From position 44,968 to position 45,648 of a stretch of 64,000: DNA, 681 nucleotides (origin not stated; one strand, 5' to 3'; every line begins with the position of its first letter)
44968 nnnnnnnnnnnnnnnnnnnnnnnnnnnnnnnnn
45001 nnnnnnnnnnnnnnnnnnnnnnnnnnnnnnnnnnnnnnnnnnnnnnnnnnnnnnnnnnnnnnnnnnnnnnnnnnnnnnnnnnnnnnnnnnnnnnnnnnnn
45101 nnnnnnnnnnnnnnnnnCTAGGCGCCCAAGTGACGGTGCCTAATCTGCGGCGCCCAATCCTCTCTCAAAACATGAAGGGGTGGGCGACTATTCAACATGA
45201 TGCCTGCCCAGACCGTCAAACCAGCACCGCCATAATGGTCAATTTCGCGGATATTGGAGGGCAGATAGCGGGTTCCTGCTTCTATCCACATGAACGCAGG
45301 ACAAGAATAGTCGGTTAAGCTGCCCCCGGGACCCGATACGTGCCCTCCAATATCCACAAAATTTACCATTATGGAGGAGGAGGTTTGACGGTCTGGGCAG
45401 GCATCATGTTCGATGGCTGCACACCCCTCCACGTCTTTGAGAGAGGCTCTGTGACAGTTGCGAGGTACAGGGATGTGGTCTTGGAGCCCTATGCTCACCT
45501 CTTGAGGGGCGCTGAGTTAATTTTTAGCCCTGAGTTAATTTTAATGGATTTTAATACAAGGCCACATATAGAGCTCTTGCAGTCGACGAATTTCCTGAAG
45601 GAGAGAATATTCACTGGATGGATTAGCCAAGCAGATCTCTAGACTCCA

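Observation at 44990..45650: Tc1-like transposase fragment duplicated head-to-head around a ~70-bp perfect palindrome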

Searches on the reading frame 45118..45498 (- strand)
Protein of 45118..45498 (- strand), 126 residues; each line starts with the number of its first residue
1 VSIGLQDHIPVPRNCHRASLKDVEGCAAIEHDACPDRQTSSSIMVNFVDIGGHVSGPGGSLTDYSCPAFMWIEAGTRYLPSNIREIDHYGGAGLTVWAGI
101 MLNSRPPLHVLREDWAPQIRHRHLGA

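Call 14: find_encoding_contigs(protein=window:45118-45498:-, flank=10000)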
Protein window:45118-45498:- (126 aa): no gene with exactly this product is on record in the collection.

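Call 16: find_homologous_proteins(query=window:45121-45498:-, max_evalue=10)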
Query seq(126 aa) (126 aa): 16 proteins with E <= 10 among 20 candidates.
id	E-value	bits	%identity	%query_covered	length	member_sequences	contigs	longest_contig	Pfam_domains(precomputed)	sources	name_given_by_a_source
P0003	1.9e-16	78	62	48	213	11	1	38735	PF13358.13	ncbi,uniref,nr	ncbi:Transposable element Tc3 transposase [Araneus ventricosus]|uniref:Transposable element Tc3 tran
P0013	4.1e-15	74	59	50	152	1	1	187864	PF13358.13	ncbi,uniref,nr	ncbi:hypothetical protein AVEN_63921-1 [Araneus ventricosus]|uniref:Tc1-like transposase DDE domain-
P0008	4.3e-15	74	59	52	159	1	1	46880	PF13358.13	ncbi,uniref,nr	ncbi:hypothetical protein AVEN_38562-1 [Araneus ventricosus]|uniref:Tc1-like transposase DDE domain-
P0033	8.8e-15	73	64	44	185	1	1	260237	PF13358.13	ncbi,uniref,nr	ncbi:hypothetical protein AVEN_52312-1 [Araneus ventricosus]|uniref:Tc1-like transposase DDE domain-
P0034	2.1e-14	72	69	41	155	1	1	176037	-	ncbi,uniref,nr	ncbi:hypothetical protein AVEN_101999-1 [Araneus ventricosus]|uniref:Transposable element Tc1 transp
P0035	3.4e-14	71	59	50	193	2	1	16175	PF13358.13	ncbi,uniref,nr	ncbi:hypothetical protein AVEN_31530-1 [Araneus ventricosus]|uniref:Tc1-like transposase DDE domain-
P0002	3.9e-14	71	59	50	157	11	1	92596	PF13358.13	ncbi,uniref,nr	ncbi:hypothetical protein AVEN_13658-1 [Araneus ventricosus]|uniref:Tc1-like transposase DDE domain-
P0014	4.2e-14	71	60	50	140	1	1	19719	PF13358.13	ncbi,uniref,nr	ncbi:hypothetical protein AVEN_228412-1 [Araneus ventricosus]|uniref:Tc1-like transposase DDE domain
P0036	7.9e-14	70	69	41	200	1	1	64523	PF01498.25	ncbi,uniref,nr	ncbi:hypothetical protein AVEN_153850-1 [Araneus ventricosus]|uniref:Transposase Tc1-like domain-con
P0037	9.3e-14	70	67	43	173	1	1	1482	PF01498.25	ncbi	ncbi:hypothetical protein AVEN_225086-1, partial [Araneus ventricosus]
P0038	3.2e-13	68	60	44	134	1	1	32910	-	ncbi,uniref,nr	ncbi:hypothetical protein AVEN_90780-1 [Araneus ventricosus]|uniref:Tc1-like transposase DDE domain-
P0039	4.0e-13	68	58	49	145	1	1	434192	-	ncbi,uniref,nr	ncbi:hypothetical protein AVEN_83740-1 [Araneus ventricosus]|uniref:Tc1-like transposase DDE domain-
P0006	4.7e-13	67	62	44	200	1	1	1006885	PF13358.13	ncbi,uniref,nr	ncbi:Transposable element Tc1 transposase [Araneus ventricosus]|uniref:Transposable element Tc1 tran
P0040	5.3e-12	64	57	48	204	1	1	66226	PF01498.25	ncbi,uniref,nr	ncbi:hypothetical protein AVEN_33925-1 [Araneus ventricosus]|uniref:Transposase Tc1-like domain-cont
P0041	8.1e-9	54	66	35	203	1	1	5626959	PF01498.25,PF13565.13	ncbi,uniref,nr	ncbi:hypothetical protein AVEN_154895-1 [Araneus ventricosus]|uniref:Transposase Tc1-like domain-con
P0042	3.3e-7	48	59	37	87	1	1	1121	-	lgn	-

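Call 18: find_encoding_contigs(protein=P0042, flank=10000)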
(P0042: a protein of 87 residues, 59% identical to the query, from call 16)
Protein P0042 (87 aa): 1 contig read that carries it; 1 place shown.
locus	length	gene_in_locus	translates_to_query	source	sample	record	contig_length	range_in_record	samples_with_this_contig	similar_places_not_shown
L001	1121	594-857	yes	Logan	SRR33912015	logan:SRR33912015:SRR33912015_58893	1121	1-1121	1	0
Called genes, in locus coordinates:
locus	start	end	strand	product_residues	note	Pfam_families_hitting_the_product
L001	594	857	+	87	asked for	-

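Call 50: search_protein_representatives(protein=window:45121-45498:-)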
Query: 126 residues. Proteins with E-value up to 0.001 (for the whole library): 413; up to 1e-10: 18; up to 1e-30: 0. The best 150 are listed.
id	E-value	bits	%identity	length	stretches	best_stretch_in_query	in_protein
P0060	2.9e-24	102.1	26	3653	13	14-100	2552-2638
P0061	1.1e-20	90.5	51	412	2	68-122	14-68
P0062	6.6e-16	75.0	31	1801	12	53-96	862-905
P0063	1.1e-15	74.3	53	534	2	68-112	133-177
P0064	3.8e-15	72.5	57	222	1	62-122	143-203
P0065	5.7e-15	72.0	64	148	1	62-114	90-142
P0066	1.1e-14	71.1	57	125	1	62-122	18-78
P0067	1.1e-14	71.1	49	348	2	68-112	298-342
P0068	1.7e-14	70.4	47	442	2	68-112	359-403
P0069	1.7e-13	67.2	47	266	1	1-76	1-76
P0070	2.2e-13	66.8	41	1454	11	58-97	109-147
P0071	8.8e-13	64.9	59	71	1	2-55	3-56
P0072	9.3e-13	64.8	48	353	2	63-112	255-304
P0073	1.2e-12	64.4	63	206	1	59-112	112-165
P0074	5.4e-12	62.3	55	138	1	65-122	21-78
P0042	1.0e-07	48.4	61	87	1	3-47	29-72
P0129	4.6e-07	46.3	47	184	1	54-121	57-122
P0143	1.4e-06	44.8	49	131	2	33-94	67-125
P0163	3.7e-06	43.4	45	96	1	14-79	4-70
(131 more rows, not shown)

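Call 52: find_encoding_contigs(protein=P0069, flank=10000, max_places=6)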
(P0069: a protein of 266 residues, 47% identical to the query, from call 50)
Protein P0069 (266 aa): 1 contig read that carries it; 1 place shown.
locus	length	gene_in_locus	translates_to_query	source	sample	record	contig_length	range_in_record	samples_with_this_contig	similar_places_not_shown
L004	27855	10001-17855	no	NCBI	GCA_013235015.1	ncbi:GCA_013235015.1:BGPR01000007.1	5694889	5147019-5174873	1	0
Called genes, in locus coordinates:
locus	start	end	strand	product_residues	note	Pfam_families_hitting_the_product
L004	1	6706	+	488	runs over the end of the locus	PF12796:Ank_2 (faint), PF08344:TRP_2, PF23317:YVC1_C (weak)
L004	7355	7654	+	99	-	-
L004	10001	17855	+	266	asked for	PF23317:YVC1_C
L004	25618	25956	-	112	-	-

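Call 53: find_encoding_contigs(protein=P0143, flank=10000, max_places=6)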
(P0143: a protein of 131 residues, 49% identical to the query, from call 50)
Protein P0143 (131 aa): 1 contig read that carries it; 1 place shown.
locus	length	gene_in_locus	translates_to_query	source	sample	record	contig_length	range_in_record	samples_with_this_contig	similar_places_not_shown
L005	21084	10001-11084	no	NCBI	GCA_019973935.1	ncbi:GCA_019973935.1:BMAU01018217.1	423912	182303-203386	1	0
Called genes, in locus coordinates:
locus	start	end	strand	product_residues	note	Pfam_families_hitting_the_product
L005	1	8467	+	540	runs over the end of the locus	PF01607:CBM_14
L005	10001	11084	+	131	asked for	-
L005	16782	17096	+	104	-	-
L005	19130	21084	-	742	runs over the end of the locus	PF17921:Integrase_H2C2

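Call 58: find_encoding_contigs(protein=P0129, flank=4000, max_places=6)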
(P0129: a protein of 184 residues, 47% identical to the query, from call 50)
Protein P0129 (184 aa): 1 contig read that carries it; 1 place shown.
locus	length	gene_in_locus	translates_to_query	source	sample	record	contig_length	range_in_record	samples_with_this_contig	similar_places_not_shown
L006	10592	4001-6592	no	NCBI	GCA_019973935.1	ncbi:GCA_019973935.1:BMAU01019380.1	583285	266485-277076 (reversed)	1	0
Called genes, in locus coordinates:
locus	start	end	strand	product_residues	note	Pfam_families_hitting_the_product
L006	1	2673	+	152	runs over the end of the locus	PF18701:DUF5641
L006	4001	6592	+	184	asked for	-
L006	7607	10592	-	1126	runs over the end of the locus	PF15273:NHS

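Call 82: list_cluster_members(proteins=[P0069, P0143, P0163])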
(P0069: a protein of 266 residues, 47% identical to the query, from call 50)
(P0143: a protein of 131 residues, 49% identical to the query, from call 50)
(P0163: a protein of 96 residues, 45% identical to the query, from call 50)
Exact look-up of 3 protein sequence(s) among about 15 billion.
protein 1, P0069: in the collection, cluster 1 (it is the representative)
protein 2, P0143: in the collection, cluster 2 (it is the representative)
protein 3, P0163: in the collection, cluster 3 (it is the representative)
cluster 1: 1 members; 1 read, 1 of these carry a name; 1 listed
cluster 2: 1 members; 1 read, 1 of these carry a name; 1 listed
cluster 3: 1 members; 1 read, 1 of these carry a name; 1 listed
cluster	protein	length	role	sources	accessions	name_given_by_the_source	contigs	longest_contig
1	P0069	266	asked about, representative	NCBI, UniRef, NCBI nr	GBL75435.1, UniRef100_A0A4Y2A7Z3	Transient receptor potential-gamma protein [Araneus ventricosus] | Transient receptor potential-gamma protein n=1 Tax=Araneus ventricosus TaxID=182803 ...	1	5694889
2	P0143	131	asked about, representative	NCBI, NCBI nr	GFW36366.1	hypothetical protein TNCV_3712861 [Trichonephila clavipes]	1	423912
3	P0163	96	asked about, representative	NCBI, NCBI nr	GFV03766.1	hypothetical protein TNCV_1877141 [Trichonephila clavipes]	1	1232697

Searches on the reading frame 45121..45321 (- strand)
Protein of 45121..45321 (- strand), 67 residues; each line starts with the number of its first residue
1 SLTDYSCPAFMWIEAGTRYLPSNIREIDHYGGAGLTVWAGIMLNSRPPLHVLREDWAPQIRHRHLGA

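Call 47: search_protein_families(library=pfam, proteins=[window:45121-45321:-], max_evalue=0.01)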
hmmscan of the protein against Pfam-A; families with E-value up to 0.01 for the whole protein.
seq(67 aa): 0 families
